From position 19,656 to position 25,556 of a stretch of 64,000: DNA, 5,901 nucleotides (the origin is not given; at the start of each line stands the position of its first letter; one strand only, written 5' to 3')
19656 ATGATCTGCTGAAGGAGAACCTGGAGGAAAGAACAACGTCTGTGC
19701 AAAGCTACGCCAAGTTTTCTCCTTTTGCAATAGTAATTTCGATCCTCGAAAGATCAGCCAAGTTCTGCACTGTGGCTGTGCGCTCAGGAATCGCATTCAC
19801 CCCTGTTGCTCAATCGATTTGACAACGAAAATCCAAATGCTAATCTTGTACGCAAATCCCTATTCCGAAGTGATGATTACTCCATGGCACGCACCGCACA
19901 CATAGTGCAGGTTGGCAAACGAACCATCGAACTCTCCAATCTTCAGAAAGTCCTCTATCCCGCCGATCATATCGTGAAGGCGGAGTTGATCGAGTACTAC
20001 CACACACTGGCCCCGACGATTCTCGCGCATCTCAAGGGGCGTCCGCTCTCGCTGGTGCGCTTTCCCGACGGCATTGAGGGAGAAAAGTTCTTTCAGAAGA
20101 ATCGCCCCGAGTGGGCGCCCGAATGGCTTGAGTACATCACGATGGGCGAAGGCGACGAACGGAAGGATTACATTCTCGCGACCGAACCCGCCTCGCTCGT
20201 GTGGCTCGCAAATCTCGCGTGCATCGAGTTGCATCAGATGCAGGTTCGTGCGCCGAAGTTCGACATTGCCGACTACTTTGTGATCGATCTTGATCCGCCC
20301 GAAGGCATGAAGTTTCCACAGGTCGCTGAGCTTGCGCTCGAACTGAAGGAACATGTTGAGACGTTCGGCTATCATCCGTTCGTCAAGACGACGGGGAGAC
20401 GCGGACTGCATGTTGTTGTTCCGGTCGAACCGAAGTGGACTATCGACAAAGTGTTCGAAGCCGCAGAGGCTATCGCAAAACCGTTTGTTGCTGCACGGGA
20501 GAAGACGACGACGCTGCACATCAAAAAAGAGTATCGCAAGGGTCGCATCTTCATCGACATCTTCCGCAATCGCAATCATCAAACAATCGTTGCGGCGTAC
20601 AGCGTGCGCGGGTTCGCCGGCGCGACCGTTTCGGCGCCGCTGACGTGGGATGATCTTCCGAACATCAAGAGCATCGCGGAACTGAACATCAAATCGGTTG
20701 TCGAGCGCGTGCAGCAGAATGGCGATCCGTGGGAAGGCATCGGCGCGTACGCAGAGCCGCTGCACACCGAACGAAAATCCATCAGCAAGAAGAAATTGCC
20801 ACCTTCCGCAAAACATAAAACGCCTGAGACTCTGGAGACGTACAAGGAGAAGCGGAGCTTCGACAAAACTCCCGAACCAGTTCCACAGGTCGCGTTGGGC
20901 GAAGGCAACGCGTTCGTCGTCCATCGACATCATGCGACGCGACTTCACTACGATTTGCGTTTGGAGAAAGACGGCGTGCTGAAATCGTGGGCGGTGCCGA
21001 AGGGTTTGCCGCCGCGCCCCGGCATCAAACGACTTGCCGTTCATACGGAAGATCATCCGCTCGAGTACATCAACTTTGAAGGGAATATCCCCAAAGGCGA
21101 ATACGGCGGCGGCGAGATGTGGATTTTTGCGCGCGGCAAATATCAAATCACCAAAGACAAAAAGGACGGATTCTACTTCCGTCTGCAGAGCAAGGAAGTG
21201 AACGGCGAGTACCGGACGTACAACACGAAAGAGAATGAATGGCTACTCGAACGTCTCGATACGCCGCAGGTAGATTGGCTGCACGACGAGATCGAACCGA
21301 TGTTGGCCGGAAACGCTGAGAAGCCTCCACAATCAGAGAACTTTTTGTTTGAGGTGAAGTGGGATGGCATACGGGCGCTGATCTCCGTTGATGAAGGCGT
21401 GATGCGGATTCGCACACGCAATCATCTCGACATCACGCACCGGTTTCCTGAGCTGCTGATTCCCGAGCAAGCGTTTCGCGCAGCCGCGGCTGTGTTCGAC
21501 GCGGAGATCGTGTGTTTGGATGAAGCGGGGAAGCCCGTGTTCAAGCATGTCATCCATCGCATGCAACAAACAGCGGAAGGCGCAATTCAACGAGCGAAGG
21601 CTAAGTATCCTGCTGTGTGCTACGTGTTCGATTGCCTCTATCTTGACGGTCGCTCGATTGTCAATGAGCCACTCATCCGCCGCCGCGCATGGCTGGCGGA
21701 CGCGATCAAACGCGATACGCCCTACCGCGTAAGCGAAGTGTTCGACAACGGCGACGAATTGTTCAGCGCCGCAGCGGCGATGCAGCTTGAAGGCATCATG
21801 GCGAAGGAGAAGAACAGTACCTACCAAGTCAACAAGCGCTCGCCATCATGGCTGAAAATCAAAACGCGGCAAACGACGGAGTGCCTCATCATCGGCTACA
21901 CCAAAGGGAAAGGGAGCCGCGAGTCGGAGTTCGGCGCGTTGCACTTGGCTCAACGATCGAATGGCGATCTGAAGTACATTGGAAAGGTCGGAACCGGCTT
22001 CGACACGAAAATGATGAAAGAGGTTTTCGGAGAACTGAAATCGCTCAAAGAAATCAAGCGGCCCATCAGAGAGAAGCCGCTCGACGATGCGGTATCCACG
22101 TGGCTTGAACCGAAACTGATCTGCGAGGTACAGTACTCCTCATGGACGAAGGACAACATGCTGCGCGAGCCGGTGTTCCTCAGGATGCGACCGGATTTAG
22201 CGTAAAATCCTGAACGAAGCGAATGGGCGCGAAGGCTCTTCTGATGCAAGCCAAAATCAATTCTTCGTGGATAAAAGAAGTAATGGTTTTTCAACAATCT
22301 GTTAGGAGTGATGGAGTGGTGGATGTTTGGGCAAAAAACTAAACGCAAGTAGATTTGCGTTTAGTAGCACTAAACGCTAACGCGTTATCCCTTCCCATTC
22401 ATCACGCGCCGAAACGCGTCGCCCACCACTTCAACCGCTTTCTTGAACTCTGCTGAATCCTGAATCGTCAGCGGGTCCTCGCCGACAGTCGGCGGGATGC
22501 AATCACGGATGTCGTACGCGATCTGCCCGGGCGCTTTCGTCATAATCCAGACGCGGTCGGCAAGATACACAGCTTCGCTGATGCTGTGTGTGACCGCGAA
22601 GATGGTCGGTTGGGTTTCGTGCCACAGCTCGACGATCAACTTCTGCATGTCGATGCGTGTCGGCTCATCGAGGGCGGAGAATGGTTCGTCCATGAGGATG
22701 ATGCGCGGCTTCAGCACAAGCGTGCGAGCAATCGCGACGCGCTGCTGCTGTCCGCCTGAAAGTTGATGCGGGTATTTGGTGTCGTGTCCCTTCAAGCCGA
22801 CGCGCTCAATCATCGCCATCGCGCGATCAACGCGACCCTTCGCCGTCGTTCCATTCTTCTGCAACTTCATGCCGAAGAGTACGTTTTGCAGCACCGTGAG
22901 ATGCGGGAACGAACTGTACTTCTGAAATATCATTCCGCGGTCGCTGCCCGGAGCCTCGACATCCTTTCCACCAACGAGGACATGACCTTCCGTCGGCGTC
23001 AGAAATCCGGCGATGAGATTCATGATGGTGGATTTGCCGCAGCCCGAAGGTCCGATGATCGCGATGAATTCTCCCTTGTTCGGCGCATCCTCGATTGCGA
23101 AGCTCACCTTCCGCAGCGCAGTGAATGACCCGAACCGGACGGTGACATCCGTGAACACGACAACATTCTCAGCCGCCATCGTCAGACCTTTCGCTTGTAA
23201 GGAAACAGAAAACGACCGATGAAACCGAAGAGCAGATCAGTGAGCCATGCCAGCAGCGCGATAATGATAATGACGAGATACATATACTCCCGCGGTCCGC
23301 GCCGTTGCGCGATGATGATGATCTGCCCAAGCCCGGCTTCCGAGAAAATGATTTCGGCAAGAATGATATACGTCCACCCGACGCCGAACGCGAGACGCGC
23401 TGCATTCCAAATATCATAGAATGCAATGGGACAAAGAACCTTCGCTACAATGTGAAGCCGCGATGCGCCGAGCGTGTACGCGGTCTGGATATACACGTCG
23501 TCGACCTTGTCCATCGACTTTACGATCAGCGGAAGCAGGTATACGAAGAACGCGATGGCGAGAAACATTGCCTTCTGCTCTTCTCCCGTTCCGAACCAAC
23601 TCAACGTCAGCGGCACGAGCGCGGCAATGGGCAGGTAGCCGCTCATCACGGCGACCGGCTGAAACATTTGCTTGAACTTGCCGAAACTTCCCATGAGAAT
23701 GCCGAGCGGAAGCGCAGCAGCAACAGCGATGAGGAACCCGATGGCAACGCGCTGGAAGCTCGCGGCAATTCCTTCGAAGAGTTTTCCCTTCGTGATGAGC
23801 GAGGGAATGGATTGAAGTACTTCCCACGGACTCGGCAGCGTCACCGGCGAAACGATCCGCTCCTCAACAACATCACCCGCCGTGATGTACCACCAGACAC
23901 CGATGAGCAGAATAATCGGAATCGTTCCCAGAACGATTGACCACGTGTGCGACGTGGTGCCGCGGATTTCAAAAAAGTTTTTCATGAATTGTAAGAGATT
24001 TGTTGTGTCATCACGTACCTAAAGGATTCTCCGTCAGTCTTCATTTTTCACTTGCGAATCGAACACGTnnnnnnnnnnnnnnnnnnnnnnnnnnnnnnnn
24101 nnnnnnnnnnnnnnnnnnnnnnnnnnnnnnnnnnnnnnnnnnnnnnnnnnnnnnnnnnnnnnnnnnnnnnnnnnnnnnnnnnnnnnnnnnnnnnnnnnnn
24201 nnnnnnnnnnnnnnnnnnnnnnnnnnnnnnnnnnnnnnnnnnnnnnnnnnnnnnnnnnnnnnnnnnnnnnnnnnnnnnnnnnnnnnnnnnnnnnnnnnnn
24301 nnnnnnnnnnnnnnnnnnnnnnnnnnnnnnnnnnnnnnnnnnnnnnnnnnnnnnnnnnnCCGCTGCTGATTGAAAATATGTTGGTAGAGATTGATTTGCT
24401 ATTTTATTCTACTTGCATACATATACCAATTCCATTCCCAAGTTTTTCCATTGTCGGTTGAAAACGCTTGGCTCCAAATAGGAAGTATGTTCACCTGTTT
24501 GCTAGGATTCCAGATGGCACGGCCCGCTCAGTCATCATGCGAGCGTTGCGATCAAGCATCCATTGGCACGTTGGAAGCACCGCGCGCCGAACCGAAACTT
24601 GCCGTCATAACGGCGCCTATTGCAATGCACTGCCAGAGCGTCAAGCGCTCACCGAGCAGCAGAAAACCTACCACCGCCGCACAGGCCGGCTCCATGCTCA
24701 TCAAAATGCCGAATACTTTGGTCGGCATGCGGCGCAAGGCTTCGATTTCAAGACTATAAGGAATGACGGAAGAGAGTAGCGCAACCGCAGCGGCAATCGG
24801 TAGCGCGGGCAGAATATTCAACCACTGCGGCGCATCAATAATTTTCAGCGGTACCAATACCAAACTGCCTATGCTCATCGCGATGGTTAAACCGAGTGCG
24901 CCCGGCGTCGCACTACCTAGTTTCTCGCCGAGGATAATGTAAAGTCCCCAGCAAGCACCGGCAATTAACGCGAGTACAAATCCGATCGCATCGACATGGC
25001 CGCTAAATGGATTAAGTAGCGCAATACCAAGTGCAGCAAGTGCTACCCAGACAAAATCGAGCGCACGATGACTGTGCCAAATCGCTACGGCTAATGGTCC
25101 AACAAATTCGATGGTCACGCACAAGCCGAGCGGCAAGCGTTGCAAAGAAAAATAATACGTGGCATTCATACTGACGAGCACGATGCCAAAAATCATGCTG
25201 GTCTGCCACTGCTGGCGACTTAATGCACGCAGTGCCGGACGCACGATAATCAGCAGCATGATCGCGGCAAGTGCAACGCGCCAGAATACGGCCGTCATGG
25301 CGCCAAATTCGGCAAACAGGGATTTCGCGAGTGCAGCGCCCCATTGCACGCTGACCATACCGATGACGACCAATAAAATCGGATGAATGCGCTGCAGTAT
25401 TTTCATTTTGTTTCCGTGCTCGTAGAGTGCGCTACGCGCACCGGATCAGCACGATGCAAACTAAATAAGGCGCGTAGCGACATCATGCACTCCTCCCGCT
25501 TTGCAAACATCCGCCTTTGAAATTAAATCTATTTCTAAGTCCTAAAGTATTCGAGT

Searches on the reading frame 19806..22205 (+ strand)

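Call 38: search_protein_families(library=pfam, proteins=[window:19806-22205:+], max_evalue=0.001)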
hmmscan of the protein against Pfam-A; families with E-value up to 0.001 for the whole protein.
window:19806-22205:+ (799 aa): 5 families
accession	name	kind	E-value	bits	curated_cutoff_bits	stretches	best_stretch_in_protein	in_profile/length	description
PF21686.3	LigD_Prim-Pol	-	3.6e-84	282.8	27.4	1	58-309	2-254/254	LigD, primase-polymerase domain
PF01068.26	DNA_ligase_A_M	-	1.4e-35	123.3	26.2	1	498-686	1-204/204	ATP dependent DNA ligase domain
PF13298.12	LigD_N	-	2.2e-33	115.1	31.1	1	373-470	1-104/107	DNA Ligase D 3'-phosphoesterase domain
PF04679.21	DNA_ligase_A_C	-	3.9e-25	88.5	27.5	1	706-797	2-93/94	ATP dependent DNA ligase C terminal region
PF01896.25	DNA_primase_S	-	0.00023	22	26.8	1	160-281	3-163/163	DNA primase small subunit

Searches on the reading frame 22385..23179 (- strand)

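Call 38: search_protein_families(library=pfam, proteins=[window:22385-23179:-], max_evalue=0.001)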
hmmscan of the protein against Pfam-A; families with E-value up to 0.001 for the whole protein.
window:22385-23179:- (264 aa): 5 families
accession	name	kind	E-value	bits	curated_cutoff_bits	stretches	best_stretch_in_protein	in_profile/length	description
PF00005.33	ABC_tran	-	1.2e-33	117.1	25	1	34-167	9-136/137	ABC transporter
PF02463.25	SMC_N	-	4.7e-07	29.9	40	0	137-204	134-205/220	RecF/RecN/SMC N terminal domain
PF13304.12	AAA_21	-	4e-06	27.6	27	0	38-60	1-23/304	AAA domain, putative AbiEii toxin, Type IV TA system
PF13476.12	AAA_23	-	0.00042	21.5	27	1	16-61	7-44/201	AAA domain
PF13555.12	AAA_29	-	0.00076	19.6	27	0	35-64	22-50/61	P-loop containing region of AAA domain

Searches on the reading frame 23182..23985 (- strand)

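Call 38: search_protein_families(library=pfam, proteins=[window:23182-23985:-], max_evalue=0.001)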
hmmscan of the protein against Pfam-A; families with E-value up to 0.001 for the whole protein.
window:23182-23985:- (267 aa): 1 family
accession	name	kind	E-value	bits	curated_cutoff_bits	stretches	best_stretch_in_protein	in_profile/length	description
PF00528.27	BPD_transp_1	-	3.5e-18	66.4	26.4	1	91-258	1-180/184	Binding-protein-dependent transport system inner membrane component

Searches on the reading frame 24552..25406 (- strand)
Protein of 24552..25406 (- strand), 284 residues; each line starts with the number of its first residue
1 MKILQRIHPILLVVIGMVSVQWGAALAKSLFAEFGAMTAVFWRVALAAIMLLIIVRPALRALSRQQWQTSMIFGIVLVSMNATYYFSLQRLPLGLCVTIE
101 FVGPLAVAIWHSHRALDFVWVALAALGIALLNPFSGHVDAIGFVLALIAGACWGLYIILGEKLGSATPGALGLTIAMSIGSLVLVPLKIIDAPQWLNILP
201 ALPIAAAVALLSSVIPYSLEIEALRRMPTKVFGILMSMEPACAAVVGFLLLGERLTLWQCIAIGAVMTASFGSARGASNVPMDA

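Call 38: search_protein_families(library=pfam, proteins=[window:24552-25406:-], max_evalue=0.001)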
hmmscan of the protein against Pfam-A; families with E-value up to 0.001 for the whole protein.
window:24552-25406:- (284 aa): 1 family
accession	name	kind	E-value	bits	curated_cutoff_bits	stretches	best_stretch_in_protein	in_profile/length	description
PF00892.27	EamA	-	9.5e-22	78.2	28.2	2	141-271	2-131/135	EamA-like transporter family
